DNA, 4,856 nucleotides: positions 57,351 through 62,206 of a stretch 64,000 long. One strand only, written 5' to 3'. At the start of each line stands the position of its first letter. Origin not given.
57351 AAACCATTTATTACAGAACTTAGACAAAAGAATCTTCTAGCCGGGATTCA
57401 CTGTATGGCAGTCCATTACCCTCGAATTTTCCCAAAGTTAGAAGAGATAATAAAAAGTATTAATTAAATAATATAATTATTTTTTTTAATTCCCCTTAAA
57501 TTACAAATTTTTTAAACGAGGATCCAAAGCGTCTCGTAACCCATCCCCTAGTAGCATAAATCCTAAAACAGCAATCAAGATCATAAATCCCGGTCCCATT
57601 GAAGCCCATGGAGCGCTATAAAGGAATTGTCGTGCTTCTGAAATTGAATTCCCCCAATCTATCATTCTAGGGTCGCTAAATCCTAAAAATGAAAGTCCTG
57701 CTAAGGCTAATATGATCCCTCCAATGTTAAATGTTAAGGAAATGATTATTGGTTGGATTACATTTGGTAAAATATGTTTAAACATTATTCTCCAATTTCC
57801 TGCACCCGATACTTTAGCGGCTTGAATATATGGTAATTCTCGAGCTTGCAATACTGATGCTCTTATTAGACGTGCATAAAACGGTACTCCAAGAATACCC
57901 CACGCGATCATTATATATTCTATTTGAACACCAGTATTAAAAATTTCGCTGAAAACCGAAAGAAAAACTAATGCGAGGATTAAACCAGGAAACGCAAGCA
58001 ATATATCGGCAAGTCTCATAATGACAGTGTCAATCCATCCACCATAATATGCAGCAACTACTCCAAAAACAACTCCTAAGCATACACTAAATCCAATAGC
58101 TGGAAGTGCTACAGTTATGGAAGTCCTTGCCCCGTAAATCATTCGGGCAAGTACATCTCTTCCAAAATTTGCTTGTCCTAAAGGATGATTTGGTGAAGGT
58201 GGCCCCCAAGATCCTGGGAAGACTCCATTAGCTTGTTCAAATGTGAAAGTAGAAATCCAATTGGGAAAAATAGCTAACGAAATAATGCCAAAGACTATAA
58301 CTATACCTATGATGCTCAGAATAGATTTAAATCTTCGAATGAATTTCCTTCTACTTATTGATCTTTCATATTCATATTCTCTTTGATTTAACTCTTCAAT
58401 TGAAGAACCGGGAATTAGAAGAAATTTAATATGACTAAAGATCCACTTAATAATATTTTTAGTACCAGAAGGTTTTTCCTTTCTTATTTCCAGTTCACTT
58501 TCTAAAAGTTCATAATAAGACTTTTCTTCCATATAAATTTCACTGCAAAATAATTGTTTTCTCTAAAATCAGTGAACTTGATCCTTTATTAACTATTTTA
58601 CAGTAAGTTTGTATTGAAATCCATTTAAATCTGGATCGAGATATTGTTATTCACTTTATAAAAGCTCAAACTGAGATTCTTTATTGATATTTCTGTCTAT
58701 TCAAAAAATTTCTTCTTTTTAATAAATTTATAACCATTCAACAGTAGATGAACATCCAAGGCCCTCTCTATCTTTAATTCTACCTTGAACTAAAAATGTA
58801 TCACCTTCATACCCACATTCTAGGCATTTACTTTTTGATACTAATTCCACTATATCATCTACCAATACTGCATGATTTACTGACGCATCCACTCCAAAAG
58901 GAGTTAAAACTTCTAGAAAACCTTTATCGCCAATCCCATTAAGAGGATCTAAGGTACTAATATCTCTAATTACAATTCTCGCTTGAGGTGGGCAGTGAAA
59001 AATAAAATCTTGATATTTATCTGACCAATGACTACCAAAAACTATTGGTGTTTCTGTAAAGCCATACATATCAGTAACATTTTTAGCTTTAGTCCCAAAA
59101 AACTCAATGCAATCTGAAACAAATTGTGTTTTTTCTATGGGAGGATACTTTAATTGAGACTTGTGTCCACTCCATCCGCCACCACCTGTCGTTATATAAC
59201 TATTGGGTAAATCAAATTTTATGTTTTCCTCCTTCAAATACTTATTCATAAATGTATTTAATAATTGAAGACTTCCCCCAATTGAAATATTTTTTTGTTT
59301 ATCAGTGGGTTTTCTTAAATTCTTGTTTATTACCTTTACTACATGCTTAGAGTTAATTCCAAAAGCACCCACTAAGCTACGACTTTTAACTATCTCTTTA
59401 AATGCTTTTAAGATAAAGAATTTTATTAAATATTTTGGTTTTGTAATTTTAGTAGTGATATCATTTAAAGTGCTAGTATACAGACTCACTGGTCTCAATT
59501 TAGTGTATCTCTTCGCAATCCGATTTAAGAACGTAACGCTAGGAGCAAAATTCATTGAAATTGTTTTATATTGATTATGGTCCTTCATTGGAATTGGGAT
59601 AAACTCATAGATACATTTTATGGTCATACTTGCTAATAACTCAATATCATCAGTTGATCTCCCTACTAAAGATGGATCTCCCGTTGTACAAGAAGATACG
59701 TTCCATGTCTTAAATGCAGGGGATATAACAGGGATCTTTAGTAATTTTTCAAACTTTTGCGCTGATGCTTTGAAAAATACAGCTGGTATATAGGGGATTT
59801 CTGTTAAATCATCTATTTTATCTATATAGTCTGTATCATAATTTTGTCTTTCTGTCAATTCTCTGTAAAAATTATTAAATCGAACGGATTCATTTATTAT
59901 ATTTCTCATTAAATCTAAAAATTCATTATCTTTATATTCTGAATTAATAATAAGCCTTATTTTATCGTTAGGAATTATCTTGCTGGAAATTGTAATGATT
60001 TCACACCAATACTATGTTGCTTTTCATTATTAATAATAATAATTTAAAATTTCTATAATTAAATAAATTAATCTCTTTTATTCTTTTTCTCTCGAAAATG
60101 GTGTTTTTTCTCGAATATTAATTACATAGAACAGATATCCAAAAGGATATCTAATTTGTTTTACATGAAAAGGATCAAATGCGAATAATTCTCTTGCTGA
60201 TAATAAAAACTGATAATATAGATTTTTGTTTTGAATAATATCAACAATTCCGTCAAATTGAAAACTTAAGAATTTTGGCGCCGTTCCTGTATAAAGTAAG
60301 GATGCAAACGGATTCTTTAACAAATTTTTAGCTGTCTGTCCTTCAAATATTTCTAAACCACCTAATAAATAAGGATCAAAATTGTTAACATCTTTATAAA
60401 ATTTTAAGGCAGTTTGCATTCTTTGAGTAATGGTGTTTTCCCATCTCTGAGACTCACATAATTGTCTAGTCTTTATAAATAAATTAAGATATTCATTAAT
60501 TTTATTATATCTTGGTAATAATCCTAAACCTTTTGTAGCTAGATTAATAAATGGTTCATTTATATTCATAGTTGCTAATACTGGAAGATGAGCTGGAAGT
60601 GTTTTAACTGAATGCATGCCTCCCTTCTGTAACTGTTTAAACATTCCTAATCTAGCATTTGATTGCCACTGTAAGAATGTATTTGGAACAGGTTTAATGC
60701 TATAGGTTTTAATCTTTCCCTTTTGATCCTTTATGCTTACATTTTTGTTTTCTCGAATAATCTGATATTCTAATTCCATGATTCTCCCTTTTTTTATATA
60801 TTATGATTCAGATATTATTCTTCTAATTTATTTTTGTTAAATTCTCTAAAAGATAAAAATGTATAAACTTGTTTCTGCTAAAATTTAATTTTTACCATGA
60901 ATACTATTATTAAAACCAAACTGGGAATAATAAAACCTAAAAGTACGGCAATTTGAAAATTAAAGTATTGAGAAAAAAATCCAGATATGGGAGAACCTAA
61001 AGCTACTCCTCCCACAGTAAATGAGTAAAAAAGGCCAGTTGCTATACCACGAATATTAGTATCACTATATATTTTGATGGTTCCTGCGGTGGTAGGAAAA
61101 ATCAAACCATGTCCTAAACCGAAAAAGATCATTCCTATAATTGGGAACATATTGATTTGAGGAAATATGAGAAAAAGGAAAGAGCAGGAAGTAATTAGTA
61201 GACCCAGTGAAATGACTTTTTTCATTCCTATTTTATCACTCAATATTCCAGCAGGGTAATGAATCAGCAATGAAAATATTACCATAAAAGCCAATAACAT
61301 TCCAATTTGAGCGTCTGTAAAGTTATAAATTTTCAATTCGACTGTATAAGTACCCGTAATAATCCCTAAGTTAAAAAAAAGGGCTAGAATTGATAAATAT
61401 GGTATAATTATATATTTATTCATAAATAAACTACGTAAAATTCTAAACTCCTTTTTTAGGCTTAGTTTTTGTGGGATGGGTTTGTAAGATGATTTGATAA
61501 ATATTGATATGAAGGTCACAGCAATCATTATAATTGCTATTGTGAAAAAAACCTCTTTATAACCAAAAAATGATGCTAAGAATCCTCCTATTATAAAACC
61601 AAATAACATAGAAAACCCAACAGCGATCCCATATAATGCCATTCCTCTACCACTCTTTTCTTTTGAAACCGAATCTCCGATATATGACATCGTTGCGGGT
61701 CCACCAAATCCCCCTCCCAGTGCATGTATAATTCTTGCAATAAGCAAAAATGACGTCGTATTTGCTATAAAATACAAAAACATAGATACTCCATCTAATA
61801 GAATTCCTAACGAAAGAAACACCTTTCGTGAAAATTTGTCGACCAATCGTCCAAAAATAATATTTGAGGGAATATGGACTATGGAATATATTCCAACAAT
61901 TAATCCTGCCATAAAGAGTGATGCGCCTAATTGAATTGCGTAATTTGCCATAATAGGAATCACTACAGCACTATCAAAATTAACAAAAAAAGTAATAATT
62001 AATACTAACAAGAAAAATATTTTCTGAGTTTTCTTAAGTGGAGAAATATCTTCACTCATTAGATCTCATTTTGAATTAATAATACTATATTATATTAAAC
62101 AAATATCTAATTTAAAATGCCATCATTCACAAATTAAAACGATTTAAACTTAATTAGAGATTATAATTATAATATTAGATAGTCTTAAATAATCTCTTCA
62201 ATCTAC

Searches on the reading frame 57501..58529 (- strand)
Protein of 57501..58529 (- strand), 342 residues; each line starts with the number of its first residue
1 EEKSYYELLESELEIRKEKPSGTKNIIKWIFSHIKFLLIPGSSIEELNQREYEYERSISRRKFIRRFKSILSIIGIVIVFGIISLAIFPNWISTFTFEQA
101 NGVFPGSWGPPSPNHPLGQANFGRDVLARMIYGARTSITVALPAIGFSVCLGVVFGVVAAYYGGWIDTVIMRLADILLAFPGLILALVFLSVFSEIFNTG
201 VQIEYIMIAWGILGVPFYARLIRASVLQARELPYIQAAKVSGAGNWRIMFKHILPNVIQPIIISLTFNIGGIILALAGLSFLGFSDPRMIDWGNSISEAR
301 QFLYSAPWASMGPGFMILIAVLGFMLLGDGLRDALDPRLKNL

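Call 50: search_protein_families(library=pfam, proteins=[window:57501-58529:-], max_evalue=0.00001)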
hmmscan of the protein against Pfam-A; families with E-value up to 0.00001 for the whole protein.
window:57501-58529:- (342 aa): 1 family
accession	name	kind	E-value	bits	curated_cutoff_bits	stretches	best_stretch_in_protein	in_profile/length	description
PF00528.27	BPD_transp_1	-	1.9e-32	112.9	26.4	1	152-340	1-183/184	Binding-protein-dependent transport system inner membrane component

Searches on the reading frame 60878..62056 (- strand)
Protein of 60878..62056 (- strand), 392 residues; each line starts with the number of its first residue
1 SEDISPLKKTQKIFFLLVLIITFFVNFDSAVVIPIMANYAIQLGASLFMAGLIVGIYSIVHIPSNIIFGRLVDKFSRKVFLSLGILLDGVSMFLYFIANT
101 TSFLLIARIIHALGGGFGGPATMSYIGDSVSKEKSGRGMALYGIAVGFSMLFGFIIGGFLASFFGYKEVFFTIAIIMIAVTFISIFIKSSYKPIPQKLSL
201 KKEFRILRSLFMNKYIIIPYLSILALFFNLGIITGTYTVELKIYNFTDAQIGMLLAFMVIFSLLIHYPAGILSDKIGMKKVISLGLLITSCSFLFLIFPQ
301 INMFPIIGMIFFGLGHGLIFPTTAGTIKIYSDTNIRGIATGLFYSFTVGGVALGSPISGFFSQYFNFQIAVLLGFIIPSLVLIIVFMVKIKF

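Call 52: search_protein_families(library=pfam, proteins=[window:60878-62056:-], max_evalue=0.00001)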
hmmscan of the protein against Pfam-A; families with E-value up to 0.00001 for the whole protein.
window:60878-62056:- (392 aa): 4 families
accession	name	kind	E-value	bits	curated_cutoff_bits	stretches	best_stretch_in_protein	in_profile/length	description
PF07690.21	MFS_1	-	5.6e-53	180.5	33.4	2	19-241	2-225/347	Major Facilitator Superfamily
PF12832.13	MFS_1_like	-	1.2e-18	67.8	25.2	2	10-170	212-371/373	MFS_1 like family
PF00083.30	Sugar_tr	-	1e-11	44.9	22.3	1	23-190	21-194/452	Sugar (and other) transporter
PF05977.19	MFS_3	-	7e-08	31.8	27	1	64-390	61-395/524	Transmembrane secretion effector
